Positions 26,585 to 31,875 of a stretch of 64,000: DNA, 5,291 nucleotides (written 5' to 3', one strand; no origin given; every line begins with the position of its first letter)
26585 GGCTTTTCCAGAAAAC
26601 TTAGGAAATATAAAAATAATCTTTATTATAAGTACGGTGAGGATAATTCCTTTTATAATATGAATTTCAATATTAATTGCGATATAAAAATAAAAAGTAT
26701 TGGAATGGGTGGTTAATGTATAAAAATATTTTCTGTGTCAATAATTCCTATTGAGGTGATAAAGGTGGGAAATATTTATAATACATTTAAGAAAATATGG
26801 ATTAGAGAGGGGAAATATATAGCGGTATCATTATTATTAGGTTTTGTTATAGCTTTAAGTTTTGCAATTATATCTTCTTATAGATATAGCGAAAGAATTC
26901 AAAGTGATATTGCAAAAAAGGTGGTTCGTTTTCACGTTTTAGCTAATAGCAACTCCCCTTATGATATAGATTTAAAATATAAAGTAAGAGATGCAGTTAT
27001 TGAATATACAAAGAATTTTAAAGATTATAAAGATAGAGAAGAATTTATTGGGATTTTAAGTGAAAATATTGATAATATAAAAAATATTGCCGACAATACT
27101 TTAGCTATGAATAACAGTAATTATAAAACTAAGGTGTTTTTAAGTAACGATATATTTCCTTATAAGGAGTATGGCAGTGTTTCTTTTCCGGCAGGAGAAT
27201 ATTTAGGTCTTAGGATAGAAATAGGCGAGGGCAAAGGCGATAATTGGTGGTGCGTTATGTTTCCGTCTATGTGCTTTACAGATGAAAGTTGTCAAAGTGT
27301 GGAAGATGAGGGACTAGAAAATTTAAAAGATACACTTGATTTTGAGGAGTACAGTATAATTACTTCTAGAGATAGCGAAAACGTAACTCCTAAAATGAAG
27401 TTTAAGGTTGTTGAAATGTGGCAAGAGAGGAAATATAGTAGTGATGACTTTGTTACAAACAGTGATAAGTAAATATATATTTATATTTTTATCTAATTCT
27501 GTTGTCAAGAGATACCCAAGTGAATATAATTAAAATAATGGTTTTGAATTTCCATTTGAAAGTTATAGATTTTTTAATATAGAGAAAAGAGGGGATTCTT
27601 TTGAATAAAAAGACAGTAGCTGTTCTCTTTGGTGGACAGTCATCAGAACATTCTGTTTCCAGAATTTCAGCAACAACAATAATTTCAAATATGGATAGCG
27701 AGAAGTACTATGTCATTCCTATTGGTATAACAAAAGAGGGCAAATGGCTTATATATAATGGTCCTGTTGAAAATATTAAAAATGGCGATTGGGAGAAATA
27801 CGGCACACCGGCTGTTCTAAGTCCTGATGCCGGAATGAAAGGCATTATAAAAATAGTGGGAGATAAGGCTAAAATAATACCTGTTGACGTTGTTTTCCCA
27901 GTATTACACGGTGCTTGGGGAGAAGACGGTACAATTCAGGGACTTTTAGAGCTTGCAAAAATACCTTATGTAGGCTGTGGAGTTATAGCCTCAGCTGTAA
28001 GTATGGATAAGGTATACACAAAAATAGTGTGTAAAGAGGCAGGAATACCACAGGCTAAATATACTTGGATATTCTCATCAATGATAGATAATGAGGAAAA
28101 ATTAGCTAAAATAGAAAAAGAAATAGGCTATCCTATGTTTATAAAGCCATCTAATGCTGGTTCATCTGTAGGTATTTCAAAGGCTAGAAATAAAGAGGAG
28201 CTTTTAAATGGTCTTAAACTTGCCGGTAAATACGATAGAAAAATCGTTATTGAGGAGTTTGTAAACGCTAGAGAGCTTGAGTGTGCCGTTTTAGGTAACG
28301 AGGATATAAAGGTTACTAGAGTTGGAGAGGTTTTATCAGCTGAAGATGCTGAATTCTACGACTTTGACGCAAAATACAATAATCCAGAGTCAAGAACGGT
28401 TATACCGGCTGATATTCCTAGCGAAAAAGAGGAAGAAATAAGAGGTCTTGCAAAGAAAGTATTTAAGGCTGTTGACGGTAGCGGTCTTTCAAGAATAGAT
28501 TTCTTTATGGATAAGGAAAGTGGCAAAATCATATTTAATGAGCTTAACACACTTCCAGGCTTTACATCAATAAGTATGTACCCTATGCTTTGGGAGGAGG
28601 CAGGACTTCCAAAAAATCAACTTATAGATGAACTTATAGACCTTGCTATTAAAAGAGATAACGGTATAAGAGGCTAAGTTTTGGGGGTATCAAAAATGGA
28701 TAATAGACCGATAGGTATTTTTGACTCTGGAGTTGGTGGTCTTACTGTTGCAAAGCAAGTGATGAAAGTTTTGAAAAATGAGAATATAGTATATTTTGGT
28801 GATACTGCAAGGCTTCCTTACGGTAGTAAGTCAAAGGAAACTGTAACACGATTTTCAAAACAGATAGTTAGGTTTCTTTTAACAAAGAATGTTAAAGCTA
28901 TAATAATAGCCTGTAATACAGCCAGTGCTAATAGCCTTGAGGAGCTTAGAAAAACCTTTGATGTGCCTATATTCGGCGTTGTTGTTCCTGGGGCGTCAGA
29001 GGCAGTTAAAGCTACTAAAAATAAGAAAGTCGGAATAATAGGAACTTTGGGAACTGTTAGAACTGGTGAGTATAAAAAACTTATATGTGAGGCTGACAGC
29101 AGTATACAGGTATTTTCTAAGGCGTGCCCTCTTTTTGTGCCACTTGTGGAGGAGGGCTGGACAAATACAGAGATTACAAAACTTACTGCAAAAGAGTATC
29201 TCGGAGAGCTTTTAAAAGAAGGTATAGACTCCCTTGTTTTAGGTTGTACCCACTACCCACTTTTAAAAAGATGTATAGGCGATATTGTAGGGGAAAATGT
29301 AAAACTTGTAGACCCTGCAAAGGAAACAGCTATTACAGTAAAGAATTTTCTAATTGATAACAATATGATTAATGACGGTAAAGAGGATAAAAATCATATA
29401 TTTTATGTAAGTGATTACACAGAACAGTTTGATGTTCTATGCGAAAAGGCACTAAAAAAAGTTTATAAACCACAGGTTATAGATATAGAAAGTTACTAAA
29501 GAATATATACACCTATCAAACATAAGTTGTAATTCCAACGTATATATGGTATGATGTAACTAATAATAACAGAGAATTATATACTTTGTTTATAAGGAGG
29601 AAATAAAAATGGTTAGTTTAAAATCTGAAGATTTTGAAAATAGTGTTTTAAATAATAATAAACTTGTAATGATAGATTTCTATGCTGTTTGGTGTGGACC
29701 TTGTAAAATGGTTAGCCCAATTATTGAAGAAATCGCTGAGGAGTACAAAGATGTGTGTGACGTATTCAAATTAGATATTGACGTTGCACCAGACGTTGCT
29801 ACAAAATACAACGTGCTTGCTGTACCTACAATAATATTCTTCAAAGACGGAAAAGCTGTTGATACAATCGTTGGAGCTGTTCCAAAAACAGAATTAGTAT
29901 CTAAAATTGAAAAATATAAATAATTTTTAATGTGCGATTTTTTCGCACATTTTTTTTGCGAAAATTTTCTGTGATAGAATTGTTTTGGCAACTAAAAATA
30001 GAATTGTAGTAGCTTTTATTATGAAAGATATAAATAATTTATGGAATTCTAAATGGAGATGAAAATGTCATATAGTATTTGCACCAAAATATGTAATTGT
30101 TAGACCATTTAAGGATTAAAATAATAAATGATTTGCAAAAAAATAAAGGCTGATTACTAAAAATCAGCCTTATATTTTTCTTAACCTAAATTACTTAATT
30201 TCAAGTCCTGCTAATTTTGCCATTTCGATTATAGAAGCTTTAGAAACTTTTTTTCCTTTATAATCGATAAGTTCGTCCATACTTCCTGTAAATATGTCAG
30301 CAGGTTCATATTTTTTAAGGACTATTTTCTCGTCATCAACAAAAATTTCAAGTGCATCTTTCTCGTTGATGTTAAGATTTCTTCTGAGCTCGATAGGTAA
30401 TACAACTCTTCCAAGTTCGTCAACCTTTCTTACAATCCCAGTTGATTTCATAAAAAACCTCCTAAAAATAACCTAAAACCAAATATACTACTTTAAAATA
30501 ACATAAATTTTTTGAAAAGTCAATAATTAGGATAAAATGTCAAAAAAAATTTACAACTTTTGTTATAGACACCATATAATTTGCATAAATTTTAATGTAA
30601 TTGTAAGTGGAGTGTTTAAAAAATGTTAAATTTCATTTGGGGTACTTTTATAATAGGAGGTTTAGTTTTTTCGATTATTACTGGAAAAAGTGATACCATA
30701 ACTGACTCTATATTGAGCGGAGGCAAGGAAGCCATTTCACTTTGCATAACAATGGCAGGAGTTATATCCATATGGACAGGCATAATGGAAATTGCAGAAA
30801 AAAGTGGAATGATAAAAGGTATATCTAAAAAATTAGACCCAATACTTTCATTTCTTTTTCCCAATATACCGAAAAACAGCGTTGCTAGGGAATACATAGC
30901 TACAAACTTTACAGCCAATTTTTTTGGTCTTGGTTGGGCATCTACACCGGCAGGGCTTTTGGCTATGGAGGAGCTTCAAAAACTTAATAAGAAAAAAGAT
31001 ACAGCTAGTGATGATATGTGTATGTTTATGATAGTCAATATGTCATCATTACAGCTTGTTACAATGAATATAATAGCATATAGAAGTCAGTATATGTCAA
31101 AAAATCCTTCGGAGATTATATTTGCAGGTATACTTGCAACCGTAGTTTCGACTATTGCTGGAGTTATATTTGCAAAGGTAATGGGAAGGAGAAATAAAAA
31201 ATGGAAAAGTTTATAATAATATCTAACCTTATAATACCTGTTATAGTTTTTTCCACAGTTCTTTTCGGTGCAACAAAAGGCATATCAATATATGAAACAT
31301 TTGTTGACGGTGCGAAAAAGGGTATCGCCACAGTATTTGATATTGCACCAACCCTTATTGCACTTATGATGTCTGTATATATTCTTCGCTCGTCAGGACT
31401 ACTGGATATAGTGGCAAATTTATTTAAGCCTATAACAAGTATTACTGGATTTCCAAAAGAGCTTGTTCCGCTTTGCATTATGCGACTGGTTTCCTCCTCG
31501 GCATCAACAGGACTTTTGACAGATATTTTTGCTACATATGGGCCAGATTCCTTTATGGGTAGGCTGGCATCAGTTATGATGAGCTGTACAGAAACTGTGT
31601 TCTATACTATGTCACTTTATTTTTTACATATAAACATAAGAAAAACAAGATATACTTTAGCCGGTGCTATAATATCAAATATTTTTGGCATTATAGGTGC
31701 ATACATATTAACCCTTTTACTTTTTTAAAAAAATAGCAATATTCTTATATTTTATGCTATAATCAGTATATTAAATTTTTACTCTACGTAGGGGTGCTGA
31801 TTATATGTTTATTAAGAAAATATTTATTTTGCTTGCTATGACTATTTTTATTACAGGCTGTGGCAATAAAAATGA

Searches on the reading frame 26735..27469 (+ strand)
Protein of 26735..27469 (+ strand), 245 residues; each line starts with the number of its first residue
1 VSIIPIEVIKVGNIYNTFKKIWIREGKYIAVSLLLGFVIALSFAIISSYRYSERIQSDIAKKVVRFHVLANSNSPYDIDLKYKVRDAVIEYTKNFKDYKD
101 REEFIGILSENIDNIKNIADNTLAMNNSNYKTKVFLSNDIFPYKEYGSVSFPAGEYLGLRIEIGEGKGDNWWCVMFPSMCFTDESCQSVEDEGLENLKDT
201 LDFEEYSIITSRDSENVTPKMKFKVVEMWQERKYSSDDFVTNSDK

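Call 58: search_protein_families(library=pfam, proteins=[window:26735-27469:+], max_evalue=0.001)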
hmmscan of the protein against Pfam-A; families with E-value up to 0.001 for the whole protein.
window:26735-27469:+ (245 aa): 1 family
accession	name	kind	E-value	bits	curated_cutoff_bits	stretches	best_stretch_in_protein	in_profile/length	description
PF09551.15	Spore_II_R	-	6.5e-44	149.9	25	1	61-184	2-126/128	Stage II sporulation protein R (spore_II_R)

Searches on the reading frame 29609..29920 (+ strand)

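Call 58: search_protein_families(library=pfam, proteins=[window:29609-29920:+], max_evalue=0.001)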
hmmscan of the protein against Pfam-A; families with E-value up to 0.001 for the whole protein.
window:29609-29920:+ (104 aa): 7 families
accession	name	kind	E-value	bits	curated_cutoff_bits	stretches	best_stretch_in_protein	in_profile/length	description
PF00085.26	Thioredoxin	-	3.1e-32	111.1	23.5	1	2-102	3-103/103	Thioredoxin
PF13098.12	Thioredoxin_2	-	6.9e-10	39.7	27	1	15-97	3-101/104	Thioredoxin-like domain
PF13905.12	Thioredoxin_8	-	9.7e-05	23.1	27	1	17-49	1-35/94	Thioredoxin-like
PF02966.22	DIM1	-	0.00015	22.1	27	1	13-100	15-103/133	Mitosis protein DIM1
PF08534.16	Redoxin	-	0.00015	22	26.6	0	6-48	18-60/148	Redoxin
PF14595.12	Thioredoxin_9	-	0.00049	20.4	25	1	10-82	34-108/129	Thioredoxin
PF00578.27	AhpC-TSA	-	0.00092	19.6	26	0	7-61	16-71/124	AhpC/TSA family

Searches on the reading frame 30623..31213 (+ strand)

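Call 59: search_protein_families(library=pfam, proteins=[window:30623-31213:+], max_evalue=0.001)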
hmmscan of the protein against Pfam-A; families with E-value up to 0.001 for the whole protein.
window:30623-31213:+ (197 aa): 2 families
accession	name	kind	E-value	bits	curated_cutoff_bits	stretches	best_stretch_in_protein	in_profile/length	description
PF07670.19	Gate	-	2.2e-07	31.7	29.6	1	42-143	2-89/104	Nucleoside recognition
PF03977.18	OAD_beta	-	0.00059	19.4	31.6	1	117-190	217-286/349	Na+-transporting oxaloacetate decarboxylase beta subunit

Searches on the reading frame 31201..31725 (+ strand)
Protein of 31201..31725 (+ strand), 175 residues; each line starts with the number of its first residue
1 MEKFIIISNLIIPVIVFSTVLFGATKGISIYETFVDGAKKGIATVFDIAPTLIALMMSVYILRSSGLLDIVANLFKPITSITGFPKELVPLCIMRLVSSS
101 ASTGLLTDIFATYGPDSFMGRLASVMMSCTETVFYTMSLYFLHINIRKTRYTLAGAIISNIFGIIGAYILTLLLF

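Call 59: search_protein_families(library=pfam, proteins=[window:31201-31725:+], max_evalue=0.001)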
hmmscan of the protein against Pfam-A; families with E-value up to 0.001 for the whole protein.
window:31201-31725:+ (175 aa): 1 family
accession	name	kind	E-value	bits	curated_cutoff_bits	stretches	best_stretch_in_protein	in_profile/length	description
PF07670.19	Gate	-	1.9e-10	41.5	29.6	1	46-144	2-101/104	Nucleoside recognition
